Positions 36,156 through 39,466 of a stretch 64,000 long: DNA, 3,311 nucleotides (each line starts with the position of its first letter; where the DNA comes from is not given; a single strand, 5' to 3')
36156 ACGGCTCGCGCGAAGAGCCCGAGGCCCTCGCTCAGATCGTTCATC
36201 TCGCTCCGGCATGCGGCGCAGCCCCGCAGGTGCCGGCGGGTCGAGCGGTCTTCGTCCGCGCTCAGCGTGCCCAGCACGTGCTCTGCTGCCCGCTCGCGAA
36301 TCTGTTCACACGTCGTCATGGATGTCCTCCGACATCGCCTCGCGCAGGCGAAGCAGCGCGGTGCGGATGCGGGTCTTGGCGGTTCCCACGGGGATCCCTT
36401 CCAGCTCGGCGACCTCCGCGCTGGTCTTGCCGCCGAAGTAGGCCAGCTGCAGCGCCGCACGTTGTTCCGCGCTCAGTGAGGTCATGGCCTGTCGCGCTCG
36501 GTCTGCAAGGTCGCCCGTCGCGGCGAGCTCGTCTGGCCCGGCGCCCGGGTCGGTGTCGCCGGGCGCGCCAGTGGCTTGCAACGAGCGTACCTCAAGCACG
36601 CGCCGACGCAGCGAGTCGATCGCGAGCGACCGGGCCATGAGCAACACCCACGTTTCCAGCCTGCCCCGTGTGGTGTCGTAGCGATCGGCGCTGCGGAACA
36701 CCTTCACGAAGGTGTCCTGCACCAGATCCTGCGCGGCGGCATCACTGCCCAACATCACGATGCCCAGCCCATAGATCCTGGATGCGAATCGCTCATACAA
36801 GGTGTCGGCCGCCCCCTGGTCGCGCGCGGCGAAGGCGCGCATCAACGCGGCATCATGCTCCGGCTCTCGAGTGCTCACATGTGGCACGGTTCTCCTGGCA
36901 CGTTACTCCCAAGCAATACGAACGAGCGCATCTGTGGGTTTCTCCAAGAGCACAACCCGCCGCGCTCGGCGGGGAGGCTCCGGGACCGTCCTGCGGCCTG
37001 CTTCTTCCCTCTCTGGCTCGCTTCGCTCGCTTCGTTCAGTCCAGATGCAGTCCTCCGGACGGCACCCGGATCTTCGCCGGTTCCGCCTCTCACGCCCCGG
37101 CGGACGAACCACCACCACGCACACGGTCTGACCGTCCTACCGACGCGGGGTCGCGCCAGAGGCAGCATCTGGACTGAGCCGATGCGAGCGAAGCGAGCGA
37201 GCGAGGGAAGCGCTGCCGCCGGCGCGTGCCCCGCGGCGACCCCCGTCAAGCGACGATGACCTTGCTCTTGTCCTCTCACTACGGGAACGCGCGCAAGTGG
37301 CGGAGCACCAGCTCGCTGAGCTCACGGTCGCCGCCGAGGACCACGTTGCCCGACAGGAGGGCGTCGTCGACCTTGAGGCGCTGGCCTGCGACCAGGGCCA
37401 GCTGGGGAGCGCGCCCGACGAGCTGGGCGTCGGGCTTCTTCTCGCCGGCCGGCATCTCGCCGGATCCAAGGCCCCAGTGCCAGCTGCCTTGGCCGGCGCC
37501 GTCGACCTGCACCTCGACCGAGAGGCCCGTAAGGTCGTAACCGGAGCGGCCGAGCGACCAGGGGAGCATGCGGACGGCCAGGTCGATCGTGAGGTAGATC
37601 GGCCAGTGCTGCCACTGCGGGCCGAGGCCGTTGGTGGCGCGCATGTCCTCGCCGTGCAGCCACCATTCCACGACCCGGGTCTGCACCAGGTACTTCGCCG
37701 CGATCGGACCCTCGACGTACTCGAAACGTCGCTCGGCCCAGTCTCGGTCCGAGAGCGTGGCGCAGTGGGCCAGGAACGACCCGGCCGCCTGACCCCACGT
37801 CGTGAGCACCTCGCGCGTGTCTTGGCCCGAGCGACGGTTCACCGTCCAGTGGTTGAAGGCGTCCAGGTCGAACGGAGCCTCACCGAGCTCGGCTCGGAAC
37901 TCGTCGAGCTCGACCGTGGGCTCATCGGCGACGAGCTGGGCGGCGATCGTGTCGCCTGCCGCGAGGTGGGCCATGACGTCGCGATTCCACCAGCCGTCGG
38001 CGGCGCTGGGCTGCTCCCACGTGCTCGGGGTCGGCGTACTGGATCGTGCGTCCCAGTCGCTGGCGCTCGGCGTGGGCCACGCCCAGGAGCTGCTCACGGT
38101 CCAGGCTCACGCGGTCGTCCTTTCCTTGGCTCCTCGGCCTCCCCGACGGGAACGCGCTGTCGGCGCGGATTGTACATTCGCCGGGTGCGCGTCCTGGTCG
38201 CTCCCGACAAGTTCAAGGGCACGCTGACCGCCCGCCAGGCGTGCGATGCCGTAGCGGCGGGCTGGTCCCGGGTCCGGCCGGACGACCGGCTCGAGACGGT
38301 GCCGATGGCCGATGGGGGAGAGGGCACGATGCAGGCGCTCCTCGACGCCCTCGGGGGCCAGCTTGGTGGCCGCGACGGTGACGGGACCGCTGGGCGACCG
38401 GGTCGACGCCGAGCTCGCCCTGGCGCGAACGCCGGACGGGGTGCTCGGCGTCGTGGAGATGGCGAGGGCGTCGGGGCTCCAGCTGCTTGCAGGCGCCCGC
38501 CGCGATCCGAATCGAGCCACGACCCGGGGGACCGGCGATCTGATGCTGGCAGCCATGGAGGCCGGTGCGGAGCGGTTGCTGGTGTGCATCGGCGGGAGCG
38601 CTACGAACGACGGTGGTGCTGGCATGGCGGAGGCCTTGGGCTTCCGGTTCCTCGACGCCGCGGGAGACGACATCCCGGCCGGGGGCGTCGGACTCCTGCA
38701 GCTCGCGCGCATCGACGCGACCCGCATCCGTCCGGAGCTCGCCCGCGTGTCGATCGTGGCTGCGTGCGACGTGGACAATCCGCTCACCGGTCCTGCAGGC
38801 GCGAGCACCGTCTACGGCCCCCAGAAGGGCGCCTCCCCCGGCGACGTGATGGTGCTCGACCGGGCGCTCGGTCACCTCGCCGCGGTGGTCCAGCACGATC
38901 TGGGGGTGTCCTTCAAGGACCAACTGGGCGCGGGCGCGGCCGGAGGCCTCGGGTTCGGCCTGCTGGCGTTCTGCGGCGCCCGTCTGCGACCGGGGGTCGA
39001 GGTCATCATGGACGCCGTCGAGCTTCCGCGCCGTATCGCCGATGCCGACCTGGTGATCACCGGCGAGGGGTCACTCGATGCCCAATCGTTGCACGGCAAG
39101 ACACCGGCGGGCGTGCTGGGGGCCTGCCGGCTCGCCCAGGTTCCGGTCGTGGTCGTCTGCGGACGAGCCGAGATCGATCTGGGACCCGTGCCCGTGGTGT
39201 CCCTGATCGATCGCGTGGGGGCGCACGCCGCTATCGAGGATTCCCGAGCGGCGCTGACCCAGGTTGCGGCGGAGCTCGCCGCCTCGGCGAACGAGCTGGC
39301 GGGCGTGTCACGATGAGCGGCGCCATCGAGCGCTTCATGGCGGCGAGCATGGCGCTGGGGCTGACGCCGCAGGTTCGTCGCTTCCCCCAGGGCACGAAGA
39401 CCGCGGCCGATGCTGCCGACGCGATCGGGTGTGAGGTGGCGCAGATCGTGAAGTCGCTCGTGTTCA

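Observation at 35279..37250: ECF sigma/anti-sigma operon bracketed by two ~290-bp, ~90% identical repeats in inverted orientation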

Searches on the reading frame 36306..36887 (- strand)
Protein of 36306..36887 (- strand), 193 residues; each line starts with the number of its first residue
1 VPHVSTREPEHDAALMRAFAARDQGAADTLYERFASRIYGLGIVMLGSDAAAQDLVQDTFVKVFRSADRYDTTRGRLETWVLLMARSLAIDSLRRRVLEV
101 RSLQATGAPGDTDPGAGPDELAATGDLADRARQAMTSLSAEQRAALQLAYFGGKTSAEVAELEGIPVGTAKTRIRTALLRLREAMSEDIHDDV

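Call 9: search_protein_families(library=pfam, proteins=[window:36306-36887:-], max_evalue=0.01)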
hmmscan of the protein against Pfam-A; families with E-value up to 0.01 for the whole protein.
window:36306-36887:- (193 aa): 4 families
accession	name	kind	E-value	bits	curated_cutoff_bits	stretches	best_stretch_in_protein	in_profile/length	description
PF04542.20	Sigma70_r2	-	6.1e-17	61.6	24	1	30-96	1-68/71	Sigma-70 region 2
PF08281.18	Sigma70_r4_2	-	5.6e-12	45.6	25.7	1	130-181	3-54/54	Sigma-70, region 4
PF04545.22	Sigma70_r4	-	5.2e-10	39.1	24.1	1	134-183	1-50/50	Sigma-70, region 4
PF07638.17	Sigma70_ECF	-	0.0029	18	21.1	1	45-183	37-181/185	ECF sigma factor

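Call 10: find_encoding_contigs(protein=window:36306-36887:-, flank=10000, max_places=10)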
Protein window:36306-36887:- (193 aa): 1 contig read that carries it; 1 place shown.
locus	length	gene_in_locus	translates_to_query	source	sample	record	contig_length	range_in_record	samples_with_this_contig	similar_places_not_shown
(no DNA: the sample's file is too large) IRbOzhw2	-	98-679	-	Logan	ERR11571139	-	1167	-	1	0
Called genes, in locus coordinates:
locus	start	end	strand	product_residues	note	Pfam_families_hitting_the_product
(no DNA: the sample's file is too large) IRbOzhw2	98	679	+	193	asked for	PF04542:Sigma70_r2, PF08281:Sigma70_r4_2, PF04545:Sigma70_r4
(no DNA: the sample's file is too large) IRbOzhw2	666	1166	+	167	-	?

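Call 23: find_homologous_proteins(query=window:36306-36887:-, max_evalue=1e-30)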
Query window:36306-36887:- (193 aa): 1298 proteins with E <= 1e-30 among 2536 candidates; the best 120 are listed.
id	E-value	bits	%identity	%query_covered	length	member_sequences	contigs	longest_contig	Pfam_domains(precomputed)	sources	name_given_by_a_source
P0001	9.2e-116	402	100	100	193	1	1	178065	PF04545.23,PF04542.21,PF08281.19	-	-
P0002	6.1e-103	360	90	100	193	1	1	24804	PF04545.23,PF04542.21,PF08281.19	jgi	jgi:RNA polymerase sigma-70 factor, ECF subfamily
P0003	2.1e-99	349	85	100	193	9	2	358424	PF04545.23,PF04542.21,PF08281.19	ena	-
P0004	3.2e-99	348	89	98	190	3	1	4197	PF04545.23,PF04542.21,PF08281.19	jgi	jgi:RNA polymerase sigma-70 factor, ECF subfamily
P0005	8.3e-97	340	87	97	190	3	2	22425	PF04545.23,PF04542.21,PF08281.19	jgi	jgi:RNA polymerase sigma-70 factor (ECF subfamily)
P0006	7.3e-96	337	86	98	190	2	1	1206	PF04545.23,PF04542.21,PF08281.19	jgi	jgi:RNA polymerase sigma-70 factor (ECF subfamily)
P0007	1.2e-93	330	86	97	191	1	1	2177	PF04545.23,PF04542.21,PF08281.19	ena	-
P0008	1.4e-93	330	82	99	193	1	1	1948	PF04545.23,PF04542.21,PF08281.19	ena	-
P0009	9.8e-93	327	83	97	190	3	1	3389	PF04545.23,PF04542.21,PF08281.19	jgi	jgi:RNA polymerase sigma-70 factor, ECF subfamily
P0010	1.8e-92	326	84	97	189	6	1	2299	PF04545.23,PF04542.21,PF08281.19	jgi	jgi:RNA polymerase sigma-70 factor (ECF subfamily)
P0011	7.6e-92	324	82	97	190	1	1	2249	PF04545.23,PF04542.21,PF08281.19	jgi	jgi:RNA polymerase sigma-70 factor (ECF subfamily)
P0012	1.7e-91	323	84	97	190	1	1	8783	PF04545.23,PF04542.21,PF08281.19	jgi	jgi:RNA polymerase sigma-70 factor, ECF subfamily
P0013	2.8e-91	322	82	97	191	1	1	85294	PF04545.23,PF04542.21,PF08281.19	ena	-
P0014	3.6e-91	322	82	97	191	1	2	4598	PF04545.23,PF04542.21,PF08281.19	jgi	jgi:RNA polymerase sigma factor (sigma-70 family)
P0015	4.2e-91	322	79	99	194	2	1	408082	PF04545.23,PF04542.21,PF08281.19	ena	-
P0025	4.0e-89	315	82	97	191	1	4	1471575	PF04545.23,PF04542.21,PF08281.19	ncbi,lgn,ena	-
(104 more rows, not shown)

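Call 24: find_encoding_contigs(protein=P0002, flank=6000, max_places=2)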
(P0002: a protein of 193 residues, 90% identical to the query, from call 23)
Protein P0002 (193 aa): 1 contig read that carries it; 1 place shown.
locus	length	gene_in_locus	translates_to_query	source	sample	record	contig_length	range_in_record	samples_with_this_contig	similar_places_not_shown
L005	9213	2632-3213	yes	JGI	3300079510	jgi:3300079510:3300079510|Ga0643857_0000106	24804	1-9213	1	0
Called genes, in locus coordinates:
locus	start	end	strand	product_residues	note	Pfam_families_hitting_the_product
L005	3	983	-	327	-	?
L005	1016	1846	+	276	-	PF11716:MDMPI_N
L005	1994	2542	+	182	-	-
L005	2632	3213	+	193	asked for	PF04542:Sigma70_r2, PF08281:Sigma70_r4_2, PF04545:Sigma70_r4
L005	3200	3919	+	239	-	PF13490:zf-HC2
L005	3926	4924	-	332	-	PF13480:Acetyltransf_6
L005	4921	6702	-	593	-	PF09972:DUF2207, PF20990:DUF2207_C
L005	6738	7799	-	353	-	PF01699:Na_Ca_ex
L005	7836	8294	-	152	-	PF01592:NifU_N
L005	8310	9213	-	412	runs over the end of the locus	PF00155:Aminotran_1_2, PF00266:Aminotran_5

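Call 25: find_encoding_contigs(protein=P0003, flank=6000, max_places=2)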
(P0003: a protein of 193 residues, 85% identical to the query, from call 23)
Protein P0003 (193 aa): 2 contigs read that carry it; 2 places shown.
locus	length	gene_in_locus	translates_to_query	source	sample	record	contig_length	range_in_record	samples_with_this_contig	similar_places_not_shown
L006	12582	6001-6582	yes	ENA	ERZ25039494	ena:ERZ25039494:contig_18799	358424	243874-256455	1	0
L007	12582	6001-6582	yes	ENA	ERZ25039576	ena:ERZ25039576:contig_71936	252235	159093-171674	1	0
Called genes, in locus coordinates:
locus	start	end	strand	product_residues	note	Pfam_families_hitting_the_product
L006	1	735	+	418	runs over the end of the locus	PF00202:Aminotran_3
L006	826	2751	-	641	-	PF12768:Rax2 (faint), PF17164:DUF5122 (faint)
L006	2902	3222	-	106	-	PF01521:Fe-S_biosyn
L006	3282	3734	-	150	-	PF04073:tRNA_edit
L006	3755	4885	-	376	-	PF02595:Gly_kinase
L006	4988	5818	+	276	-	PF11716:MDMPI_N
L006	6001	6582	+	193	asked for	PF04542:Sigma70_r2, PF08281:Sigma70_r4_2, PF04545:Sigma70_r4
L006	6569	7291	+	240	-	PF13490:zf-HC2 (weak)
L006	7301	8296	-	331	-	PF13480:Acetyltransf_6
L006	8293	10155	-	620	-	PF09972:DUF2207, PF20990:DUF2207_C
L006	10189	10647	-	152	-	PF01592:NifU_N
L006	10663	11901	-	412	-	PF00155:Aminotran_1_2, PF00266:Aminotran_5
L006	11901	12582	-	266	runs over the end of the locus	PF00005:ABC_tran, PF02463:SMC_N (faint)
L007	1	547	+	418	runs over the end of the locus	PF00202:Aminotran_3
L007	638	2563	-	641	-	PF12768:Rax2 (faint), PF17164:DUF5122 (faint)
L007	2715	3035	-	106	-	PF01521:Fe-S_biosyn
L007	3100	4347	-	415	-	PF02595:Gly_kinase, PF04073:tRNA_edit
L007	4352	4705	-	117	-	PF02595:Gly_kinase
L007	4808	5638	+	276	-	PF11716:MDMPI_N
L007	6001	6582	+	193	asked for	PF04542:Sigma70_r2, PF08281:Sigma70_r4_2, PF04545:Sigma70_r4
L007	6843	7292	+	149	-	-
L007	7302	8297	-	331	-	PF13480:Acetyltransf_6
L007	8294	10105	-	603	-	PF09972:DUF2207, PF20990:DUF2207_C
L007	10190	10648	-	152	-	PF01592:NifU_N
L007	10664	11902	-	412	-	PF00155:Aminotran_1_2, PF00266:Aminotran_5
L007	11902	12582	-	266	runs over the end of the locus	PF00005:ABC_tran, PF02463:SMC_N (faint)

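Call 26: find_encoding_contigs(protein=P0025, flank=6000, max_places=2)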
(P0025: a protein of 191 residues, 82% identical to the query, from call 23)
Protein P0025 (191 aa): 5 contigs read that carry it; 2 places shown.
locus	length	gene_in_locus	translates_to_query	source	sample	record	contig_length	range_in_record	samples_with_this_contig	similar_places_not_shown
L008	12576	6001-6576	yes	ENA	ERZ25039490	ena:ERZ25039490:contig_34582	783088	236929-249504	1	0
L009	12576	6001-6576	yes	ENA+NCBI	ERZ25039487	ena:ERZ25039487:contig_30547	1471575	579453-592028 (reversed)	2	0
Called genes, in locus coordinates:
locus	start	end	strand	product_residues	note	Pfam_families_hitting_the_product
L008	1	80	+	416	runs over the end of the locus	PF00202:Aminotran_3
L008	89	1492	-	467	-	PF02233:PNTB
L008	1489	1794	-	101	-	PF12769:PNTB_4TM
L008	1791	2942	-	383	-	PF05222:AlaDh_PNT_N, PF01262:AlaDh_PNT_C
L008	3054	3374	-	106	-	PF01521:Fe-S_biosyn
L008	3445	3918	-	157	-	PF04073:tRNA_edit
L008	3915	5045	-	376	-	PF02595:Gly_kinase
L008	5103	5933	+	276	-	PF11716:MDMPI_N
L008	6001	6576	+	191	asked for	PF04542:Sigma70_r2, PF08281:Sigma70_r4_2, PF04545:Sigma70_r4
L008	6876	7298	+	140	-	-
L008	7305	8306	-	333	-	PF13480:Acetyltransf_6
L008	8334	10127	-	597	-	PF09972:DUF2207, PF20990:DUF2207_C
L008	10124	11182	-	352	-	PF01699:Na_Ca_ex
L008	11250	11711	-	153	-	PF01592:NifU_N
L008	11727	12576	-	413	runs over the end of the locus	PF00155:Aminotran_1_2, PF00266:Aminotran_5, PF01053:Cys_Met_Meta_PP (weak)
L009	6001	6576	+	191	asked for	PF04542:Sigma70_r2, PF08281:Sigma70_r4_2, PF04545:Sigma70_r4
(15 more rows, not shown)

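Call 41: find_encoding_contigs(protein=P0004, flank=4000, max_places=3)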
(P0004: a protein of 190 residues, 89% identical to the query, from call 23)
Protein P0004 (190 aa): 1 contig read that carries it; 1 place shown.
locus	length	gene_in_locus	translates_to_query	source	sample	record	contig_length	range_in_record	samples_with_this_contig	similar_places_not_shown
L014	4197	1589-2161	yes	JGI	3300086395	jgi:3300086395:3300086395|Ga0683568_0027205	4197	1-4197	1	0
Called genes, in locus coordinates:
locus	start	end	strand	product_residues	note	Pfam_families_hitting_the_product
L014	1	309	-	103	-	?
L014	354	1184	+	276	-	PF11716:MDMPI_N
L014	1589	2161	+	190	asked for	PF04542:Sigma70_r2, PF08281:Sigma70_r4_2, PF04545:Sigma70_r4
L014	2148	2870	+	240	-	-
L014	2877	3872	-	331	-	PF13480:Acetyltransf_6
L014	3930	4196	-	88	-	?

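Call 42: find_encoding_contigs(protein=P0005, flank=4000, max_places=3)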
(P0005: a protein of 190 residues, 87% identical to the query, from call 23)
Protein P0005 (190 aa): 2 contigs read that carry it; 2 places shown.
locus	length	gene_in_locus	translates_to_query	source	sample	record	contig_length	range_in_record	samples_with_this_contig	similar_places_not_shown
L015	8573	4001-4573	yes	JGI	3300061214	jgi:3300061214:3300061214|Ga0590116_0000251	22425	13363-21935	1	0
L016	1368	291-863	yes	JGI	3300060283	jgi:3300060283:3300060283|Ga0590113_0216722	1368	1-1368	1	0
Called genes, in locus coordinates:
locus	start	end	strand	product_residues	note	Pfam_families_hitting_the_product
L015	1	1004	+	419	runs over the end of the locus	PF00202:Aminotran_3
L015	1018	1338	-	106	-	PF01521:Fe-S_biosyn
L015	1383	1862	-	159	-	PF04073:tRNA_edit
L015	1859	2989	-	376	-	PF02595:Gly_kinase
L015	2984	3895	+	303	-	PF11716:MDMPI_N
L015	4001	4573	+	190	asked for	PF04542:Sigma70_r2, PF04545:Sigma70_r4, PF08281:Sigma70_r4_2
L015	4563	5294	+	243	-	PF13490:zf-HC2 (weak)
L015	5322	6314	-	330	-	PF13480:Acetyltransf_6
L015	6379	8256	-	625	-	PF09972:DUF2207, PF20990:DUF2207_C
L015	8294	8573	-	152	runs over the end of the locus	PF01592:NifU_N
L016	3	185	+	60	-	?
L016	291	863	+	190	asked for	PF04542:Sigma70_r2, PF04545:Sigma70_r4, PF08281:Sigma70_r4_2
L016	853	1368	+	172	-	?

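Call 43: find_encoding_contigs(protein=P0013, flank=4000, max_places=3)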
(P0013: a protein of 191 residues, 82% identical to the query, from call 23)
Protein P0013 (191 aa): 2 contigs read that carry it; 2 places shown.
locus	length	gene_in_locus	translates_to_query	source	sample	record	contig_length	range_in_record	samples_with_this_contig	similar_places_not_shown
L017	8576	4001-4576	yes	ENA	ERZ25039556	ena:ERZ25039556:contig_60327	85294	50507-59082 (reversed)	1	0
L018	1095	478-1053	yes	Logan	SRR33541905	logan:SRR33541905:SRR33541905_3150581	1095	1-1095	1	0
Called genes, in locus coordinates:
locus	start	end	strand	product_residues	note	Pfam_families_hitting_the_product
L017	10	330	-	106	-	PF01521:Fe-S_biosyn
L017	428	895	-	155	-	PF04073:tRNA_edit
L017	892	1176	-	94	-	PF02595:Gly_kinase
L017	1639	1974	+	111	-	-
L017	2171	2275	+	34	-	-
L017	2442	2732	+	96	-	-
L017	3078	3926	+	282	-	PF11716:MDMPI_N, PF02036:SCP2 (weak)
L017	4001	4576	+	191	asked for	PF04542:Sigma70_r2, PF08281:Sigma70_r4_2, PF04545:Sigma70_r4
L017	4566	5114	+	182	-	PF13490:zf-HC2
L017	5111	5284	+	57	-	-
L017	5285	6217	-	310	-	PF13480:Acetyltransf_6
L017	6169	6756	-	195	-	PF01592:NifU_N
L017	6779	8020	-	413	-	PF00155:Aminotran_1_2, PF00266:Aminotran_5, PF01053:Cys_Met_Meta_PP (weak)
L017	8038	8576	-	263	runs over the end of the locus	PF00005:ABC_tran, PF02463:SMC_N (faint)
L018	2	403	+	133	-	?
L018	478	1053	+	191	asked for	PF04542:Sigma70_r2, PF08281:Sigma70_r4_2, PF04545:Sigma70_r4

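Call 59: find_encoding_contigs(protein=P0012, flank=3000, max_places=2)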
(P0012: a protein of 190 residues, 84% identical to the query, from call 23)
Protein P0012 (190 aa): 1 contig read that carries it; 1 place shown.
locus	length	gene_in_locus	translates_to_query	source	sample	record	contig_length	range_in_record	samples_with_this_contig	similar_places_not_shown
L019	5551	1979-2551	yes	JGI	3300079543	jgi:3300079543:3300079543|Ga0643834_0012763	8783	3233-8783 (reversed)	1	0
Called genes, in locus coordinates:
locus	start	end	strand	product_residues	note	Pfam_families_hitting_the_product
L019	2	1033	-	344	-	?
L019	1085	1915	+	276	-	PF11716:MDMPI_N, PF02036:SCP2 (weak)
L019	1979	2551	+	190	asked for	PF04542:Sigma70_r2, PF08281:Sigma70_r4_2, PF04545:Sigma70_r4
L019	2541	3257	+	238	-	PF13490:zf-HC2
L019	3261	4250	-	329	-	PF13480:Acetyltransf_6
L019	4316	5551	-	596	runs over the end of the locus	PF09972:DUF2207, PF20990:DUF2207_C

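Call 60: find_encoding_contigs(protein=P0009, flank=3000, max_places=2)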
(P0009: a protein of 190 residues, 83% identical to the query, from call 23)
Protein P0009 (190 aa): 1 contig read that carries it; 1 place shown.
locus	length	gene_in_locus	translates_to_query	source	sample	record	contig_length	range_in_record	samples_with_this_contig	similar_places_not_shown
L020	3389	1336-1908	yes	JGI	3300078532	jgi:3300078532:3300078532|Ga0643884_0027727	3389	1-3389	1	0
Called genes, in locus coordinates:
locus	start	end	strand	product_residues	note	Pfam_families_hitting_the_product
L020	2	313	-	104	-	?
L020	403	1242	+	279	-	PF11716:MDMPI_N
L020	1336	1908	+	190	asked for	PF04542:Sigma70_r2, PF04545:Sigma70_r4, PF08281:Sigma70_r4_2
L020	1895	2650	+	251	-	PF13490:zf-HC2 (weak)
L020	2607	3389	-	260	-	?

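Call 61: find_encoding_contigs(protein=P0007, flank=3000, max_places=2)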
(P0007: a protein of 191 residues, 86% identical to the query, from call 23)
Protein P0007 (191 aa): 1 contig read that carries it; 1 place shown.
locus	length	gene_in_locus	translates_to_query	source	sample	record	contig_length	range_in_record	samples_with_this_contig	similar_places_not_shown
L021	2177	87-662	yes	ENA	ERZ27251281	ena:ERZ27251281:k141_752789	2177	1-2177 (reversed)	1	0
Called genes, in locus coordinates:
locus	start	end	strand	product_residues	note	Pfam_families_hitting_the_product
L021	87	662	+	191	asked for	PF04542:Sigma70_r2, PF08281:Sigma70_r4_2, PF04545:Sigma70_r4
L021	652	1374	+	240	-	PF13490:zf-HC2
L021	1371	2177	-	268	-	?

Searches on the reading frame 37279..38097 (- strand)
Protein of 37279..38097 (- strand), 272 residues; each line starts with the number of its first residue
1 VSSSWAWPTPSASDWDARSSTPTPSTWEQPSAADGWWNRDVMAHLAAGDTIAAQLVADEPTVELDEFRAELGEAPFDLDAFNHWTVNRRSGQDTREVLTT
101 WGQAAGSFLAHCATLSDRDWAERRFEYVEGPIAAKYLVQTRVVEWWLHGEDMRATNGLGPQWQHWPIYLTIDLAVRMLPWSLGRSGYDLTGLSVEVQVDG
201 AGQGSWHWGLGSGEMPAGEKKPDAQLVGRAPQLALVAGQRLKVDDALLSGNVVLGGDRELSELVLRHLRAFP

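Call 9: search_protein_families(library=pfam, proteins=[window:37279-38097:-], max_evalue=0.01)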
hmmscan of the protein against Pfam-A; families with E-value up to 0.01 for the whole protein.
window:37279-38097:- (272 aa): 1 family
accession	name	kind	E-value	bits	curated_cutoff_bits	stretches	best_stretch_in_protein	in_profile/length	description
PF11716.13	MDMPI_N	-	9.8e-11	42.9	24.2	1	12-152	5-139/140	Mycothiol maleylpyruvate isomerase N-terminal domain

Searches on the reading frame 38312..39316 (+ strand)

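Call 9: search_protein_families(library=pfam, proteins=[window:38312-39316:+], max_evalue=0.01)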
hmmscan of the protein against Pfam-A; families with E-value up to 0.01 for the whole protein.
window:38312-39316:+ (334 aa): 1 family
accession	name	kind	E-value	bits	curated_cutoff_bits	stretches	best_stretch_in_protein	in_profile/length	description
PF02595.20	Gly_kinase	-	9.2e-104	347.8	23.3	1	16-328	56-366/372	Glycerate kinase family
